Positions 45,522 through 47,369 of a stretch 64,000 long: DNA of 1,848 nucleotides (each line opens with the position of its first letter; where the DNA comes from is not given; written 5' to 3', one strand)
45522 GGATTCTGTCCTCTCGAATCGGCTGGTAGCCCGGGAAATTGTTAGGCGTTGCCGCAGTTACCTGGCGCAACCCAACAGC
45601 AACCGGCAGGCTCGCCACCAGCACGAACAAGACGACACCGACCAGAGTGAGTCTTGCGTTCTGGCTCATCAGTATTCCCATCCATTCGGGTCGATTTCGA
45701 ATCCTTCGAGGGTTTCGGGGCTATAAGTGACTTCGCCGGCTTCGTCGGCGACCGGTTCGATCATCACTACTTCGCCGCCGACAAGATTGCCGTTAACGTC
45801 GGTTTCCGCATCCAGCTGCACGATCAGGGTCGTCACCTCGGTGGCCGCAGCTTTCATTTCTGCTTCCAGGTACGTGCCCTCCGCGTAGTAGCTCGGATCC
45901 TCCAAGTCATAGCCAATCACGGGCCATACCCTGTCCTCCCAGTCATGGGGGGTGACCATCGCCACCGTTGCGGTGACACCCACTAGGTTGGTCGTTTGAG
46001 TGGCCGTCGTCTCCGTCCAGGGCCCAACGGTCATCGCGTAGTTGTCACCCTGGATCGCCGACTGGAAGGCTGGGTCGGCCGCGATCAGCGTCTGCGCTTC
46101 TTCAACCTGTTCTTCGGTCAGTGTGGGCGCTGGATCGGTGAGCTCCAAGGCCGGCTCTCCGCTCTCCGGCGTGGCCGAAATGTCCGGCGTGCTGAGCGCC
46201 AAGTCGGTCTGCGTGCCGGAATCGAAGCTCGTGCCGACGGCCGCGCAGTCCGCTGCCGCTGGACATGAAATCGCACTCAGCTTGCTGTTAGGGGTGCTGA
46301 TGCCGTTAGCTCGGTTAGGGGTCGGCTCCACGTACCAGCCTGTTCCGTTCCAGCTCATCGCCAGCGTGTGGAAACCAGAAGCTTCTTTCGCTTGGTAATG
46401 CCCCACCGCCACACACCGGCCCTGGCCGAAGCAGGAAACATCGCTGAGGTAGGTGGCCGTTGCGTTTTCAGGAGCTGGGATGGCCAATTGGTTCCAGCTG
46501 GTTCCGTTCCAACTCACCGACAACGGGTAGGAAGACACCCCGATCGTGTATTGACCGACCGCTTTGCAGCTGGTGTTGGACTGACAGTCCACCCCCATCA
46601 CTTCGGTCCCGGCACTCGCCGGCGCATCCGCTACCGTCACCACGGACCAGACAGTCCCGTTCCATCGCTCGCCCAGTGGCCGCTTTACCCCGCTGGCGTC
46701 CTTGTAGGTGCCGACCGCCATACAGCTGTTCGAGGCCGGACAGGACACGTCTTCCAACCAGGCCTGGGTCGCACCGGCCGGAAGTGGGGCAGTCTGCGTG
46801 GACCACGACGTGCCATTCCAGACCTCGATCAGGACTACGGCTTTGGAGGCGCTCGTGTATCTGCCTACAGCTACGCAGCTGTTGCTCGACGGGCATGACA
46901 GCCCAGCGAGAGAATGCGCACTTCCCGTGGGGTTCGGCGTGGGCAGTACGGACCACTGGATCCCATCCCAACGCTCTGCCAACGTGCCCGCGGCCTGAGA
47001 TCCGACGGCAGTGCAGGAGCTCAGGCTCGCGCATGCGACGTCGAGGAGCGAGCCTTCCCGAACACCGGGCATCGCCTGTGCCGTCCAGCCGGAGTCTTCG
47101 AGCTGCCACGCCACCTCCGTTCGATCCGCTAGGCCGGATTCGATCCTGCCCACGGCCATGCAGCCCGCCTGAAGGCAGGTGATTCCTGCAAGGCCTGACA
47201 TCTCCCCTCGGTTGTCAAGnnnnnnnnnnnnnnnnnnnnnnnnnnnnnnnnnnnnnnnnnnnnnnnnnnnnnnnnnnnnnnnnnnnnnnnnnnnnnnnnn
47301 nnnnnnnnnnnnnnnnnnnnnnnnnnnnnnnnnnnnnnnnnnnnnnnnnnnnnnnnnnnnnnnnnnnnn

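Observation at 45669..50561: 1630-aa secreted protein built from about 27 Cys-pair / WNGTxW repeats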

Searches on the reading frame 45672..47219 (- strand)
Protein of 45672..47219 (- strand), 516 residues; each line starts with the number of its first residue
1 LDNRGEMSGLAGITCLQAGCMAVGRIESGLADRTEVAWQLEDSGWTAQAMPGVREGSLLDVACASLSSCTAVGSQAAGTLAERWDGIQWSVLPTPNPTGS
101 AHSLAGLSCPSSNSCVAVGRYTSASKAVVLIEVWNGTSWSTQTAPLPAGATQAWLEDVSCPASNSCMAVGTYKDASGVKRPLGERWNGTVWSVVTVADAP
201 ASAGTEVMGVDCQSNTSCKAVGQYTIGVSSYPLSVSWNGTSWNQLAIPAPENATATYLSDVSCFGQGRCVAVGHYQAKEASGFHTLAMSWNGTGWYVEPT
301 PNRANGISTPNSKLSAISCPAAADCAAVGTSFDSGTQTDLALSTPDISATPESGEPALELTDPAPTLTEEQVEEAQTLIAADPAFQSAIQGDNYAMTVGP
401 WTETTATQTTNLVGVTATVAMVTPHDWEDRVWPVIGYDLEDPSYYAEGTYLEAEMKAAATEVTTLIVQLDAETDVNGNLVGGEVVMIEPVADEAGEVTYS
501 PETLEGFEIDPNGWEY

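Call 37: predict_structure(alignment_id=A2)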
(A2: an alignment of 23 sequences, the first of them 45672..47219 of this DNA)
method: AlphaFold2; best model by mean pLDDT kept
length: 516 residues; sequences in the alignment: 23
mean_pLDDT: 83.9   pTM: 0.66
mean pLDDT of the five models: 83.9, 83.6, 82.4, 82.4, 80.8
residues with pLDDT >= 90: 274; 70-90: 154; 50-70: 42; < 50: 46
segments of 3 or more residues with pLDDT < 50: 2-4, 303-307, 346-363, 441-447, 504-516
pLDDT, mean of each block of 10 residues (from residue 1): 65 92 82 85 85 92 95 96 96 95 97 96 96 97 94 98 96 97 96 92 96 95 94 95 91 92 89 89 89 84 54 93 87 76 55 30 67 93 92 88 64 85 88 71 51 81 89 79 89 75 45 32
secondary structure, 60 per line:
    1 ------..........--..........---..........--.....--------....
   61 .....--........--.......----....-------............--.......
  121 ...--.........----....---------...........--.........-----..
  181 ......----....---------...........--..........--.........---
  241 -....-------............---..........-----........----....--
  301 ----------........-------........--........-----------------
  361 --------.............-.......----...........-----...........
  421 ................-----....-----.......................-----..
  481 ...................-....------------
elements in order: E7-16 E19-28 E32-41 E44-48 E57-65 E68-75 E78-84 E89-92 E100-111 E114-123 E126-134 E139-142 E152-162 E165-173 E179-186 E191-194 E204-214 E217-226 E229-237 E242-245 E253-264 E268-277 E283-290 E295-298 E311-318 E326-333 E336-343 H369-381 H383-389 E394-404 E410-436 H442-445 E451-473 E479-499 H501-504
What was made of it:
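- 46188..47195 (-): Propeller 4, units 22-28 (aa 1123-1458). Unit 28 lacks the WNG hairpin. AF2 model 2, pLDDT mostly above 90 (call 37).
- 46143..46187 (-): Low-confidence linker, aa 1459-1473. call 37 (model residues 346-363 have pLDDT below 50)
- The CTD is predicted as a small helix-plus-sheet domain (call 37).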

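Call 40: fold_search(model_id=the predicted structure, library=pdb)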
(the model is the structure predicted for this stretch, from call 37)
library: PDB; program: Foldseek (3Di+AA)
matches with E <= 10: 749; with E <= 0.001: 350
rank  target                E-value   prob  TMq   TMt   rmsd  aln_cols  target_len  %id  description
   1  7roo                  4.4e-10  1.00  0.49  0.40   5.0       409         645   10  Crystal structure of Friedel-Crafts alkylating enzyme CylK from Cylindospermum licheniforme with bromide (released 2022-03-23)
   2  7fh7                  1.5e-09  1.00  0.50  0.40   4.8       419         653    9  Friedel-Crafts alkylation enzyme CylK mutant Y37F (released 2022-02-16)
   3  7ron                  2.0e-09  1.00  0.47  0.39   5.2       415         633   10  Crystal structure of the Friedel-Crafts alkylating enzyme CylK from Cylindospermum licheniforme (released 2022-03-23)
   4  7fh6                  3.0e-09  1.00  0.48  0.39   5.0       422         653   10  Friedel-Crafts alkylation enzyme CylK (released 2022-02-16)
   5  7fh8                  3.8e-09  1.00  0.50  0.40   4.9       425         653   10  Friedel-Crafts alkylation enzyme CylK mutant H391A (released 2022-02-16)
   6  8sh2_A                1.4e-07  1.00  0.38  0.48   7.3       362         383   12  KLHDC2 in complex with EloB and EloC (released 2024-01-03)
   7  6rxt_UD               1.4e-07  1.00  0.38  0.27  23.3       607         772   11  Cryo-EM structure of the 90S pre-ribosome (Kre33-Noc4) from Chaetomium thermophilum, state A (released 2019-08-14)
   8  9j7g_C                3.7e-07  1.00  0.37  0.62   5.5       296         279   16  Crystal strcuture of Keap1_compound_8 (released 2025-06-25)
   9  5n1a_A                4.5e-07  1.00  0.42  0.32  23.4       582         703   10  Crystal structure of Utp4 from Chaetomium thermophilum (released 2017-06-14)
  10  6do3_A                4.7e-07  1.00  0.38  0.56   6.2       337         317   12  KLHDC2 ubiquitin ligase in complex with SelK C-end degron (released 2018-12-19)
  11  6ke6_A4               4.7e-07  1.00  0.41  0.33  23.2       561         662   10  3.4 angstrom cryo-EM structure of yeast 90S small subunit preribosome (released 2020-08-05)
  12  8ebn_A                5.7e-07  1.00  0.36  0.49   6.9       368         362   10  Structure of KLHDC2-EloB/C tetrameric assembly (released 2023-02-22)
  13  5ojr_D                5.9e-07  1.00  0.28  0.44   6.9       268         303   16  YCF48 bound to D1 peptide (released 2018-08-08)
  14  9hjm_H                6.2e-07  1.00  0.35  0.42  18.9       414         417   11  Porphyromonas gingivalis BAM complex (released 2025-11-19)
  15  9bc9_A                6.8e-07  1.00  0.39  0.57   5.6       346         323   12  Structure of KLHDC2 bound to SJ10278 (released 2024-11-06)
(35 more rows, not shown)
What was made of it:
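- Kelch and CylK rank as high as Asp-box proteins for the single-propeller model (call 40).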

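Call 88: fold_search(model_id=the predicted structure, library=viral)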
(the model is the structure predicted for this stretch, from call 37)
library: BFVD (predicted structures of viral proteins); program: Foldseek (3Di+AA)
matches with E <= 10: 450; with E <= 0.001: 92
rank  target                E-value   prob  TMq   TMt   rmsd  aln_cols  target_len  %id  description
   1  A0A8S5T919            2.2e-10  1.00  0.53  0.69   3.5       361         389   11  Uncharacterized protein [Siphoviridae sp. ct0Wl9]
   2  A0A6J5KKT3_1          1.3e-09  1.00  0.48  0.34   8.8       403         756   17  Intramolecular chaperone auto-processing domain containing protein [uncultured Caudovirales phage]
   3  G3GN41                2.3e-09  1.00  0.44  0.20  17.1       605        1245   11  (no name in the UniProt tables at hand)
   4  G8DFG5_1              3.2e-09  1.00  0.44  0.23  17.6       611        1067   11  (no name in the UniProt tables at hand)
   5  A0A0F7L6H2            4.3e-09  1.00  0.39  0.20  22.3       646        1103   12  Uncharacterized protein [uncultured marine virus]
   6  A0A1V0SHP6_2          5.6e-09  1.00  0.47  0.31   8.2       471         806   10  Collagen triple helix repeat containing protein [Klosneuvirus KNV1]
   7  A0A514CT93            6.2e-09  1.00  0.39  0.30  11.6       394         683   15  Beta-1,4-xyloglucan hydrolase [Achromobacter phage Motura]
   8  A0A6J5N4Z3            7.5e-09  1.00  0.51  0.61   5.7       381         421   12  Beta-propeller repeat protein [uncultured Caudovirales phage]
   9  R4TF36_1              2.3e-08  1.00  0.43  0.26   5.1       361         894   12  (no name in the UniProt tables at hand)
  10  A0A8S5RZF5            2.3e-08  1.00  0.39  0.63   6.5       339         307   13  BNR repeat-like domain protein [Myoviridae sp. ctNQV2]
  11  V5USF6                2.6e-08  1.00  0.49  0.20   6.1       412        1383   11  Structural protein [Synechococcus phage ACG-2014h]
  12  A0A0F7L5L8            2.6e-08  1.00  0.36  0.20  22.4       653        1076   11  Sialidase domain-containing protein [uncultured marine virus]
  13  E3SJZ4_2              5.4e-08  1.00  0.49  0.22  24.0       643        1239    9  Structural protein [Synechococcus phage S-ShM2]
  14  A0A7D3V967            7.9e-08  1.00  0.50  0.28   6.0       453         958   10  Collagen-like protein [Fadolivirus FV1/VV64]
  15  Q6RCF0                9.1e-08  1.00  0.48  0.53   4.3       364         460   14  Outer capsid protein [Vibrio phage VP2]
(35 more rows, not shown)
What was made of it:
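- Tried and rejected: The propeller dominated every hit, so nothing was learnt about the CTD (calls 40, 88).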
